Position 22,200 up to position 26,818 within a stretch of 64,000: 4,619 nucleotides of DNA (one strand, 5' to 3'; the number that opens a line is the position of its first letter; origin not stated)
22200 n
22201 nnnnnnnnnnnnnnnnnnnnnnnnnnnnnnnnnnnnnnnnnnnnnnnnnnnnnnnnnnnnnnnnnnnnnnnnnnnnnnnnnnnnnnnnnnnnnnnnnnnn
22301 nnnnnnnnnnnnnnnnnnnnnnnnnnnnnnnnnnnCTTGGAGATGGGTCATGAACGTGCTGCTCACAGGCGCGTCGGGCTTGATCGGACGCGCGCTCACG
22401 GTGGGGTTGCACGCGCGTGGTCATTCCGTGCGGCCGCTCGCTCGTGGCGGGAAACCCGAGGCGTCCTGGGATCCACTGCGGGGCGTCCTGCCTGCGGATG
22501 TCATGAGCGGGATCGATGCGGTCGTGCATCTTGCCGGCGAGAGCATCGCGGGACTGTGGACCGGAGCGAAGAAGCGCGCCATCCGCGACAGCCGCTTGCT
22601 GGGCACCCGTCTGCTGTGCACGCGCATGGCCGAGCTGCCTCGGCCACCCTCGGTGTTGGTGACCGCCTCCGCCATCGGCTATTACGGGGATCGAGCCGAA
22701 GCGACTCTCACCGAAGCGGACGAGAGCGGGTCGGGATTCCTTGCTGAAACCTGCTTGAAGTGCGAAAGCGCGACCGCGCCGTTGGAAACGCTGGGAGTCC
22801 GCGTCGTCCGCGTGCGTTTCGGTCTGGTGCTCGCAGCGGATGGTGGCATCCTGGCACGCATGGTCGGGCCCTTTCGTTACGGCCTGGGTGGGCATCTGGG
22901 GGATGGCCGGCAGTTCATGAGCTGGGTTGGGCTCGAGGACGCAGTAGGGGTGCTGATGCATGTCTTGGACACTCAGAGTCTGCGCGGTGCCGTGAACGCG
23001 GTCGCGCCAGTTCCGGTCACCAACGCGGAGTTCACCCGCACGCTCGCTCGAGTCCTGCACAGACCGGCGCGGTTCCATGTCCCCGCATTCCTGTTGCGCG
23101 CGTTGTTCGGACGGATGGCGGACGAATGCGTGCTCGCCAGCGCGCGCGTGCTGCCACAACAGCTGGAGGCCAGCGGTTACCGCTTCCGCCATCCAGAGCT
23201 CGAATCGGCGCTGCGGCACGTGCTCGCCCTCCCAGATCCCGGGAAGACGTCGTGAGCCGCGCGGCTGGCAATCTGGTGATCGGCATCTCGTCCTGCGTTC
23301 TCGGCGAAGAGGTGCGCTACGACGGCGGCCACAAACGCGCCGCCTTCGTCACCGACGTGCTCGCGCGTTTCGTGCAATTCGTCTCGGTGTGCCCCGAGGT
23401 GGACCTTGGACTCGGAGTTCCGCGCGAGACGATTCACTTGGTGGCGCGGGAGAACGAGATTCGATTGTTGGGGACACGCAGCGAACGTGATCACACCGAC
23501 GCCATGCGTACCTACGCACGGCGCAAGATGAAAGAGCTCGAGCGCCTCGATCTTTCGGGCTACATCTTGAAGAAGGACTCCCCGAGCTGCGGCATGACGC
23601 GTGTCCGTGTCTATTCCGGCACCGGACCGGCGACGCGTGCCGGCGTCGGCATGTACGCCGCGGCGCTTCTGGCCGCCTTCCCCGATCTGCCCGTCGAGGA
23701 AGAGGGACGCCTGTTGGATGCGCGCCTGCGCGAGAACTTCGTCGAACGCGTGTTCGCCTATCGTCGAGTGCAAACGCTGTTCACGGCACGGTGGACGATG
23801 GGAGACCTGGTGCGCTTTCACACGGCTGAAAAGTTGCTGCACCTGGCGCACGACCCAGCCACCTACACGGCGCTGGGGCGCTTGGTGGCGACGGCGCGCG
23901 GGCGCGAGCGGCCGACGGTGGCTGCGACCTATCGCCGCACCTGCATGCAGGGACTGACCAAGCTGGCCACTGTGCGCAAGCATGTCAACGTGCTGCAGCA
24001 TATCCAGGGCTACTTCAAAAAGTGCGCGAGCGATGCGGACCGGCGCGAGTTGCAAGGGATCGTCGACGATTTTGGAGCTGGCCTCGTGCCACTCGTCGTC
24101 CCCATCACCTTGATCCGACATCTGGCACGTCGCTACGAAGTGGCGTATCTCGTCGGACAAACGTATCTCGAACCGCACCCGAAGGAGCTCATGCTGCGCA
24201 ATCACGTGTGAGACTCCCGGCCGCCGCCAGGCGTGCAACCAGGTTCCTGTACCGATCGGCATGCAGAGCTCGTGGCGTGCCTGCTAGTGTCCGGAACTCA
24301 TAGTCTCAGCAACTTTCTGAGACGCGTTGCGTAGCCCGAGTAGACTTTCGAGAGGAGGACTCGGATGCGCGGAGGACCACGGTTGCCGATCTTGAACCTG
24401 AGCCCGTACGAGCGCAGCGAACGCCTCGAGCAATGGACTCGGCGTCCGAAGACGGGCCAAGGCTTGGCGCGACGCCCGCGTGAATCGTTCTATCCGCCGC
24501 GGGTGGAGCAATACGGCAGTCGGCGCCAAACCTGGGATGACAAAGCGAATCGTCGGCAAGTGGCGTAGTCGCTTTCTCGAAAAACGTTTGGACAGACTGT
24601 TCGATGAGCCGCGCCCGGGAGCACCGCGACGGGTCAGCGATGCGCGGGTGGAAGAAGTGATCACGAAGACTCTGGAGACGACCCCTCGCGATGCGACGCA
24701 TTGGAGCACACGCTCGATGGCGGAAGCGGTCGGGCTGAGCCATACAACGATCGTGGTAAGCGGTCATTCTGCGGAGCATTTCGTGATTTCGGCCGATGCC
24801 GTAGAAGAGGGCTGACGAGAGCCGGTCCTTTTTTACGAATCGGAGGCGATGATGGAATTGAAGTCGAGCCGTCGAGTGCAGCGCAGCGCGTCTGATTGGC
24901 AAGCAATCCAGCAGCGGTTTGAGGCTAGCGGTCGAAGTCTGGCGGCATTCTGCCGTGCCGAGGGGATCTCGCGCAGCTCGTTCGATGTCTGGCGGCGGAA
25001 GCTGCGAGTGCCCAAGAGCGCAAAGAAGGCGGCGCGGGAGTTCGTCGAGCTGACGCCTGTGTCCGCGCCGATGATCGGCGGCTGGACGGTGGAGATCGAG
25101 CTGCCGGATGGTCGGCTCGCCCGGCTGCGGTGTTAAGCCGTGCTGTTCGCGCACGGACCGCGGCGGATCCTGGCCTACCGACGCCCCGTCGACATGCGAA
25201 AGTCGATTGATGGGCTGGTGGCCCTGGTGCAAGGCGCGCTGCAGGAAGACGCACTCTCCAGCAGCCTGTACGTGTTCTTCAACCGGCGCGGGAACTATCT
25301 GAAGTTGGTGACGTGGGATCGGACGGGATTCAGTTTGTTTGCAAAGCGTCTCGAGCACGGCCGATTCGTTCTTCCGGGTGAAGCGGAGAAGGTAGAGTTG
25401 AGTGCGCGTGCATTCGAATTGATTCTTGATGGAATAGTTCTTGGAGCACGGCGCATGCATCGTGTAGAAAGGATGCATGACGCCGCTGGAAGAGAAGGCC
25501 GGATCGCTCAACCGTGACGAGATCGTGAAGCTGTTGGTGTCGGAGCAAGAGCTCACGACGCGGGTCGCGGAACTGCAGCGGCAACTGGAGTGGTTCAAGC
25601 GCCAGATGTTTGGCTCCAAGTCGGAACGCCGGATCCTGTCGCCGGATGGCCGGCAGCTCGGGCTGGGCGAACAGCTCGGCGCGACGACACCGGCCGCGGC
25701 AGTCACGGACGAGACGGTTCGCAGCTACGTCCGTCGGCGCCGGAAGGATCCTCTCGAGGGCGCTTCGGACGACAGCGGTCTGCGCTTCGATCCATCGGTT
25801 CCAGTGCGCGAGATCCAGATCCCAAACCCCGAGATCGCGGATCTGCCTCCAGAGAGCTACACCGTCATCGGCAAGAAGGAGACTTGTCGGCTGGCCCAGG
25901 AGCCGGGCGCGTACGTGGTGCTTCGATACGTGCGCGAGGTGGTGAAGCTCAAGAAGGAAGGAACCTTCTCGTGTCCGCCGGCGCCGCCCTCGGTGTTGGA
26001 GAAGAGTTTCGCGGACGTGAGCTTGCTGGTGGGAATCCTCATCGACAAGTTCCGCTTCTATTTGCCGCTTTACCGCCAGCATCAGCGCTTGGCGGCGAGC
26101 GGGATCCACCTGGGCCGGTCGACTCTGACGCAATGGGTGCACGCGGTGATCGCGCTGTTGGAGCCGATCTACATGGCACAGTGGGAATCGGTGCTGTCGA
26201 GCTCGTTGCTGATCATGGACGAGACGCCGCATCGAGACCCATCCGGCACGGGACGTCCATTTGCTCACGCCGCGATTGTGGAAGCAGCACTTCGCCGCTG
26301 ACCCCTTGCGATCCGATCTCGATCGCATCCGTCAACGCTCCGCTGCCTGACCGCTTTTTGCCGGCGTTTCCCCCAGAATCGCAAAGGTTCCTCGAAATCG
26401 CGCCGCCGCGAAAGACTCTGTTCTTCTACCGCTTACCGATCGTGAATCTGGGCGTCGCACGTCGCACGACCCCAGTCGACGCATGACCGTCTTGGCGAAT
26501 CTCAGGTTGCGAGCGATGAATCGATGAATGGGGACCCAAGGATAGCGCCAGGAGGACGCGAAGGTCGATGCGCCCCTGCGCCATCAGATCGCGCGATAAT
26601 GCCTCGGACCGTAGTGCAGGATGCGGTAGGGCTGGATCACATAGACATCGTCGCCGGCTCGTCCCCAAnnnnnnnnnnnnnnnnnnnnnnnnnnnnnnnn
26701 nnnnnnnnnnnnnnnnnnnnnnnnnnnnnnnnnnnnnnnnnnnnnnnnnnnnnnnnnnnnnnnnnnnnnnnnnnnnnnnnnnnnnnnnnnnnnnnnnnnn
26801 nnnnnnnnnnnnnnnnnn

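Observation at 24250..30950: Roughly 6.7-kb lower-GC island packed with IS debris and two lipoprotein genes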

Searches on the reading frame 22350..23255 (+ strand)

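Call 5: search_protein_families(library=pfam, proteins=[window:22350-23255:+], max_evalue=0.01)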
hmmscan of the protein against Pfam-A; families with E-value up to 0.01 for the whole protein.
window:22350-23255:+ (301 aa): 2 families
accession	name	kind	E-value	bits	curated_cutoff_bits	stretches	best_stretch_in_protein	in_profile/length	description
PF08338.16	DUF1731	-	1.6e-20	73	27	1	244-291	1-47/47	Domain of unknown function (DUF1731)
PF01370.27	Epimerase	-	1.1e-11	45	20.9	1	3-208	1-227/240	NAD dependent epimerase/dehydratase family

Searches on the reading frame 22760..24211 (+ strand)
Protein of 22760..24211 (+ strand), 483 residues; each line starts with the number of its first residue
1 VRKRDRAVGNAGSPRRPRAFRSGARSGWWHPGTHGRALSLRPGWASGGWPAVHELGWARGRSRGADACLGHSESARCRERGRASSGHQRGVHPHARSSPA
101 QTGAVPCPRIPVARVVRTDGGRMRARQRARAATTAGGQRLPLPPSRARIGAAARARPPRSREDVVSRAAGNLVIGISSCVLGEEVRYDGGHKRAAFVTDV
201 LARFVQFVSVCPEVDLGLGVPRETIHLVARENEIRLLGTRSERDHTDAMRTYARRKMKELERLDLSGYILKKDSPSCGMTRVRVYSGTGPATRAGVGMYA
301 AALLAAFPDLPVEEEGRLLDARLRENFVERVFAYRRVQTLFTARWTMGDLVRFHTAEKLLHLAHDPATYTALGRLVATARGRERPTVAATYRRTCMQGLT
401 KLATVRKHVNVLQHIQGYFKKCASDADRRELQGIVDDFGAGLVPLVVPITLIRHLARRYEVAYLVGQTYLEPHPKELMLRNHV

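Call 5: search_protein_families(library=pfam, proteins=[window:22760-24211:+], max_evalue=0.01)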
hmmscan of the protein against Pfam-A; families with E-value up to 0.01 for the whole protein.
window:22760-24211:+ (483 aa): 2 families
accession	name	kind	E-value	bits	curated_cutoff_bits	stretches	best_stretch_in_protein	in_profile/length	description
PF04463.17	2-thiour_desulf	-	3.1e-42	144.4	34.7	1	174-315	1-141/141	2-thiouracil desulfurase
PF08349.16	DUF1722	-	9.6e-36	123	22.5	1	358-474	1-117/117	Protein of unknown function (DUF1722)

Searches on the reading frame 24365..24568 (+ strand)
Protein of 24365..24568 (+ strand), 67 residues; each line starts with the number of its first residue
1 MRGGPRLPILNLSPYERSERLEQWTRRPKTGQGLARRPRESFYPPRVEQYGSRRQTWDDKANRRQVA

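Call 26: search_protein_families(library=ncbifam, proteins=[window:24365-24568:+], max_evalue=0.01)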
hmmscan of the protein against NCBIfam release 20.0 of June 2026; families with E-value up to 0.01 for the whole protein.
window:24365-24568:+ (67 aa): 0 families

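Call 27: search_protein_families(library=pfam, proteins=[window:24365-24568:+], max_evalue=0.1)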
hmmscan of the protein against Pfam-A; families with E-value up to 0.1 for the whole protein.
window:24365-24568:+ (67 aa): 0 families

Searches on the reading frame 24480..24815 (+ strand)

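Call 26: search_protein_families(library=ncbifam, proteins=[window:24480-24815:+], max_evalue=0.01)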
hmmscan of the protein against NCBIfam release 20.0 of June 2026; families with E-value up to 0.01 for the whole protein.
window:24480-24815:+ (111 aa): 3 families
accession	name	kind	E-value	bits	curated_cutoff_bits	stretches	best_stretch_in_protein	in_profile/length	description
NF033545.0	transpos_IS630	equivalog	1.5e-15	57.5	100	1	7-88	11-98/299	IS630 family transposase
NF033577.2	transpos_IS481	equivalog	0.00051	19.7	224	1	4-91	9-98/284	IS481 family transposase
TIGR04381.1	HTH_TypR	domain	0.0038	17.2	30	0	74-91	21-38/49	TyrR/PhhR family helix-turn-helix DNA-binding protein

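Call 27: search_protein_families(library=pfam, proteins=[window:24480-24815:+], max_evalue=0.1)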
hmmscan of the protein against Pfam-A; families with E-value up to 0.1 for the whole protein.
window:24480-24815:+ (111 aa): 8 families
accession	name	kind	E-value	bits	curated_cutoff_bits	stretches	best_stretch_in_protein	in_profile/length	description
PF13565.12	HTH_32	-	7.9e-13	49.2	33.7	1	25-91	2-69/73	Homeodomain-like domain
PF13551.12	HTH_29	-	3e-05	24.4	28.1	1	19-55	23-61/64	Winged helix-turn helix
PF18024.7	HTH_50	-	3.1e-05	24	27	1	73-92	22-41/50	Helix-turn-helix domain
PF13384.12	HTH_23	-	0.00086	19.5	24.6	1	6-40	15-49/50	Homeodomain-like domain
PF13518.12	HTH_28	-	0.00097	19.6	25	1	6-46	10-50/52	Helix-turn-helix domain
PF09425.15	Jas_motif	-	0.0083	16.3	22.1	1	31-45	10-23/26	Jas motif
PF13011.12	LZ_Tnp_IS481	-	0.031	15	22.2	1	2-57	19-72/85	leucine-zipper of insertion element IS481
PF01418.23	HTH_6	-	0.077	13.4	28.3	0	58-92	18-52/77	Helix-turn-helix domain, rpiR family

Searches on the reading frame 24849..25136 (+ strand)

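Call 26: search_protein_families(library=ncbifam, proteins=[window:24849-25136:+], max_evalue=0.01)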
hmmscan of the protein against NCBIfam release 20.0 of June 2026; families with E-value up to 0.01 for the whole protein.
window:24849-25136:+ (95 aa): 4 families
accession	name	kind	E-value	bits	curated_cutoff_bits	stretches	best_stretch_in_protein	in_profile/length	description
NF047593.1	IS66_ISAeme5_TnpA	equivalog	1e-16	61.2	28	1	14-89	3-75/79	IS66 family insertion sequence element accessory protein TnpA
NF047595.1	IS66_ISRel24_TnpA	equivalog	2.8e-06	27.9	74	1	14-88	7-92/113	IS66-like element accessory protein TnpA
NF033516.0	transpos_IS3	equivalog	0.0018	17.6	160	1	19-63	6-49/369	IS3 family transposase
TIGR03643.1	TIGR03643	hypoth_equivalog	0.0031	17.6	66.55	1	17-62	16-59/72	TIGR03643 family protein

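Call 27: search_protein_families(library=pfam, proteins=[window:24849-25136:+], max_evalue=0.1)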
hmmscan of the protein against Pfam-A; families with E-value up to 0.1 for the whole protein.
window:24849-25136:+ (95 aa): 6 families
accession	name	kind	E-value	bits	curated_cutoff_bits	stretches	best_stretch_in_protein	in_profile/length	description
PF10985.13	DUF2805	-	0.0065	17.2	22.5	1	18-62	15-58/71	Protein of unknown function (DUF2805)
PF01527.26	HTH_Tnp_1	-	0.0092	16.6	24.1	1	19-63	15-57/75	Transposase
PF21983.2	NikA-like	-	0.015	15.8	27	1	13-42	12-41/72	Mobilization protein NikA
PF13518.12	HTH_28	-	0.022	15.3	25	1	26-53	10-37/52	Helix-turn-helix domain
PF23125.1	Xre-MbcA-ParS_M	-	0.042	14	27.8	0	38-64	11-37/51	Antitoxin Xre/MbcA/ParS-like, middle domain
PF08457.15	Sfi1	-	0.049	12.6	22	1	7-70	193-254/570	Sfi1 spindle body protein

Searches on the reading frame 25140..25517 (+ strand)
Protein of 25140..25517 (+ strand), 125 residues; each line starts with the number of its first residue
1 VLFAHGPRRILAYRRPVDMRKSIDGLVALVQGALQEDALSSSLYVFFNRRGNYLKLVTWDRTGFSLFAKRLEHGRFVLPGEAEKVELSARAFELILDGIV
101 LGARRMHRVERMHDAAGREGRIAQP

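Call 5: search_protein_families(library=pfam, proteins=[window:25140-25517:+], max_evalue=0.01)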
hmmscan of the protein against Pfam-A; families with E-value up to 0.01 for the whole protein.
window:25140-25517:+ (125 aa): 1 family
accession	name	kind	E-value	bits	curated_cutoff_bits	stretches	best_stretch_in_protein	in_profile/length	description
PF05717.18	TnpB_IS66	-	4.1e-31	107.3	26.6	1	9-102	2-97/101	IS66 Orf2 like protein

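Call 26: search_protein_families(library=ncbifam, proteins=[window:25140-25517:+], max_evalue=0.01)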
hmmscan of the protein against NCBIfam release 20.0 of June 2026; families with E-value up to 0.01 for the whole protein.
window:25140-25517:+ (125 aa): 1 family
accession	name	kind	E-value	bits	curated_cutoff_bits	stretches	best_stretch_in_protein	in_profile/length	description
NF033819.0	IS66_TnpB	equivalog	2.1e-28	98.1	50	1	13-98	4-90/90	IS66 family insertion sequence element accessory protein TnpB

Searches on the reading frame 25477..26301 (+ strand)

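Call 5: search_protein_families(library=pfam, proteins=[window:25477-26301:+], max_evalue=0.01)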
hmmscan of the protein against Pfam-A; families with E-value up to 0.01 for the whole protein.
window:25477-26301:+ (274 aa): 2 families
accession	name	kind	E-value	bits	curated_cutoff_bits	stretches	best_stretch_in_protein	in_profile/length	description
PF03050.20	DDE_Tnp_IS66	-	8.2e-19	68.5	23.1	1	176-254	1-81/284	Transposase IS66 family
PF13007.12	LZ_Tnp_IS66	-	5.1e-06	27.5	22.9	1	32-90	1-59/71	Transposase C of IS166 homeodomain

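Call 26: search_protein_families(library=ncbifam, proteins=[window:25477-26301:+], max_evalue=0.01)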
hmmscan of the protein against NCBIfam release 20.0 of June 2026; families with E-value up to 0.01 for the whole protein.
window:25477-26301:+ (274 aa): 1 family
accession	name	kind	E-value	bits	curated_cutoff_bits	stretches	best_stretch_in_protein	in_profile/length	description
NF033517.1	transpos_IS66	equivalog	5.2e-29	101.5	180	1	105-253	13-161/387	IS66 family transposase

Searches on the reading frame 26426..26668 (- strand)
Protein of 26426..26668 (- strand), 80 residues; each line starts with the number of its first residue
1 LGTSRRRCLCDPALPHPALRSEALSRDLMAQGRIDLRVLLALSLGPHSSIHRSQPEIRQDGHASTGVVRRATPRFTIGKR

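Call 27: search_protein_families(library=pfam, proteins=[window:26426-26668:-], max_evalue=0.1)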
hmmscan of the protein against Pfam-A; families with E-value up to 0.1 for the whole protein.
window:26426-26668:- (80 aa): 0 families
